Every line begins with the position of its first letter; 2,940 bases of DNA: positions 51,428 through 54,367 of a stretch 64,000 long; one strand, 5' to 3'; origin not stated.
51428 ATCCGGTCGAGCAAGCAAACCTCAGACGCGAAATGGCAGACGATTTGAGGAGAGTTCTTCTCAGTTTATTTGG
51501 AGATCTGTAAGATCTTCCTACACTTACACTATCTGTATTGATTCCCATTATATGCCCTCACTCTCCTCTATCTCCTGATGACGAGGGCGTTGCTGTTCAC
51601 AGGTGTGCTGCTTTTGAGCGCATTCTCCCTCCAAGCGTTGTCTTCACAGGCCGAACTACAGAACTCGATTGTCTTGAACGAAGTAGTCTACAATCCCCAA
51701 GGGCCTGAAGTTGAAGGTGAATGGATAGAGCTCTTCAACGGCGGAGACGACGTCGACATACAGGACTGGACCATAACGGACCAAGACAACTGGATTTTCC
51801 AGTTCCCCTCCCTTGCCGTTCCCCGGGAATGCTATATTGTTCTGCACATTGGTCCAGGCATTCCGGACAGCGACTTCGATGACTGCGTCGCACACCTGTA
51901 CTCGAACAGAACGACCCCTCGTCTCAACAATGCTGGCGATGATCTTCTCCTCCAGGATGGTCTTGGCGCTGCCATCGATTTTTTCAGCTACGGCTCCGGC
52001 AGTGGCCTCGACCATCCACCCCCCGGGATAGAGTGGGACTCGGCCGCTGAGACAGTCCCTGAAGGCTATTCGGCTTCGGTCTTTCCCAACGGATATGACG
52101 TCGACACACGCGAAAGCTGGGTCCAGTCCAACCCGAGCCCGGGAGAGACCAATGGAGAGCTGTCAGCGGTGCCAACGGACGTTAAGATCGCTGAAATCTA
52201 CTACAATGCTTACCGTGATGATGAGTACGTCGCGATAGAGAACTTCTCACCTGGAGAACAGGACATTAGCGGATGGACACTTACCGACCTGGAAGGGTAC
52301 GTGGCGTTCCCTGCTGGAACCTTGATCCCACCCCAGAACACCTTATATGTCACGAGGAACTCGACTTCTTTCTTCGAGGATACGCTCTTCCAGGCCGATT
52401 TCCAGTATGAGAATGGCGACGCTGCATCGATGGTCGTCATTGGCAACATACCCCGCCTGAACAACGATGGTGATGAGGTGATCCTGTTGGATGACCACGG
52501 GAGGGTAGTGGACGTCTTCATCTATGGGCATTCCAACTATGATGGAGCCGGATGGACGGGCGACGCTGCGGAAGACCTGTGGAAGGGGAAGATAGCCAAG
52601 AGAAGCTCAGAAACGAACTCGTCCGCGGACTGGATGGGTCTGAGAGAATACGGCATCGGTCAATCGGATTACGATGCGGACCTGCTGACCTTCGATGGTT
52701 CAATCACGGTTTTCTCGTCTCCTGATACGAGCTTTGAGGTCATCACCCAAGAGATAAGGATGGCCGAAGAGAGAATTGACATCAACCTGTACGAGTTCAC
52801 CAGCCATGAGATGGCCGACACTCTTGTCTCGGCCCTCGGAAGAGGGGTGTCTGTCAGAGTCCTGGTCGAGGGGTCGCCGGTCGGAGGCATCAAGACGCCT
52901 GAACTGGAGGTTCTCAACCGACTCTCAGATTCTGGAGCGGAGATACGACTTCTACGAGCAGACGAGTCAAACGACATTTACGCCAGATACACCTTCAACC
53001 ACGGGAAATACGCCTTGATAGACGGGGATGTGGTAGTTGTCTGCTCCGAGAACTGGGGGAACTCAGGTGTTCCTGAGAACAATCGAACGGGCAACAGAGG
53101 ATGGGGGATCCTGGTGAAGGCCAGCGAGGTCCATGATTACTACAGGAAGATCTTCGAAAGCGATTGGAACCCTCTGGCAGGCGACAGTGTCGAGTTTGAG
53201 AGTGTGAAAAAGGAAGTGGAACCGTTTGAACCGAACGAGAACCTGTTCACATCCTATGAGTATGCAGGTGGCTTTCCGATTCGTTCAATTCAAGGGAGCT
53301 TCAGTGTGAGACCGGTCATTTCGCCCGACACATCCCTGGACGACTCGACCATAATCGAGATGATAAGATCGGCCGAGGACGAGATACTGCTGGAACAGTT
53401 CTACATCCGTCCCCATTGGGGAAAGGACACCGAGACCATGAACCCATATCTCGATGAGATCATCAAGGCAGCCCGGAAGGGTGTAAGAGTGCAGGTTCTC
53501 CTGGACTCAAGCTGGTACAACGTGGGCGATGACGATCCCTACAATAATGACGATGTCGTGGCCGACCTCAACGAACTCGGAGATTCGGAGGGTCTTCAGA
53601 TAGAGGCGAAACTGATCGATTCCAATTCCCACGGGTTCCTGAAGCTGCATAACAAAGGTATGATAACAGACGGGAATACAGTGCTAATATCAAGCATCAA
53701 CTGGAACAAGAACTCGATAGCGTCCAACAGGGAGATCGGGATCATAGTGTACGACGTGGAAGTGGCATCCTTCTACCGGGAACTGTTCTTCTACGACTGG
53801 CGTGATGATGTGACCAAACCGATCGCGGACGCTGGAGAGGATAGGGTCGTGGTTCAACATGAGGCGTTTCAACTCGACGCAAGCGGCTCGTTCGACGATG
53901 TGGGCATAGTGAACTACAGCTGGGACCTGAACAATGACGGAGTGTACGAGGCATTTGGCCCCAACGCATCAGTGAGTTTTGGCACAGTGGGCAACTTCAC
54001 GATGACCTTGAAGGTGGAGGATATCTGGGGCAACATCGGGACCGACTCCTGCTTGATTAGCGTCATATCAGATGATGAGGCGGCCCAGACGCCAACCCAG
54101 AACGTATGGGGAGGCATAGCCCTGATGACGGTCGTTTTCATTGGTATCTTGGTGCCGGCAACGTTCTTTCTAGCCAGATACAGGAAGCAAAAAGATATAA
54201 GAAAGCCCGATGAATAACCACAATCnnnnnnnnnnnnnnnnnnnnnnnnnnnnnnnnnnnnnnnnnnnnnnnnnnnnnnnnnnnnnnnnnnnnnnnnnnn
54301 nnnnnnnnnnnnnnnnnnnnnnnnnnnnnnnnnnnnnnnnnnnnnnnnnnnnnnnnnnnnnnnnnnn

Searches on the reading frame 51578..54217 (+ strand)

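Call 21: search_protein_families(library=pfam, proteins=[window:51578-54217:+], max_evalue=0.001)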
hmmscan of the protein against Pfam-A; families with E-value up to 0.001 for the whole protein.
window:51578-54217:+ (879 aa): 7 families
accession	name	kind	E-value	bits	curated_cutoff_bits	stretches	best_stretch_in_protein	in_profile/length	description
PF13091.12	PLDc_2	-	5.2e-46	156.2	27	2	592-741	1-132/132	PLD-like domain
PF00932.25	LTD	-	2.3e-32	112.1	34.3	2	198-317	4-108/109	Lamin Tail Domain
PF18911.6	PKD_4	-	4.2e-10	40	27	1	746-821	2-76/85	PKD domain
PF00801.26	PKD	-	4e-07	30.4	23.5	1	755-818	8-70/80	PKD domain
PF22352.2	K319L-like_PKD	-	8.1e-05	23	27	1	752-829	1-84/84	K319L-like, PKD domain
PF00614.28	PLDc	-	0.00011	22.4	21.9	0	690-713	5-28/28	Phospholipase D Active site motif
PF11495.14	Regulator_TrmB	-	0.00046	19.9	22.2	0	591-659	14-67/233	Archaeal transcriptional regulator TrmB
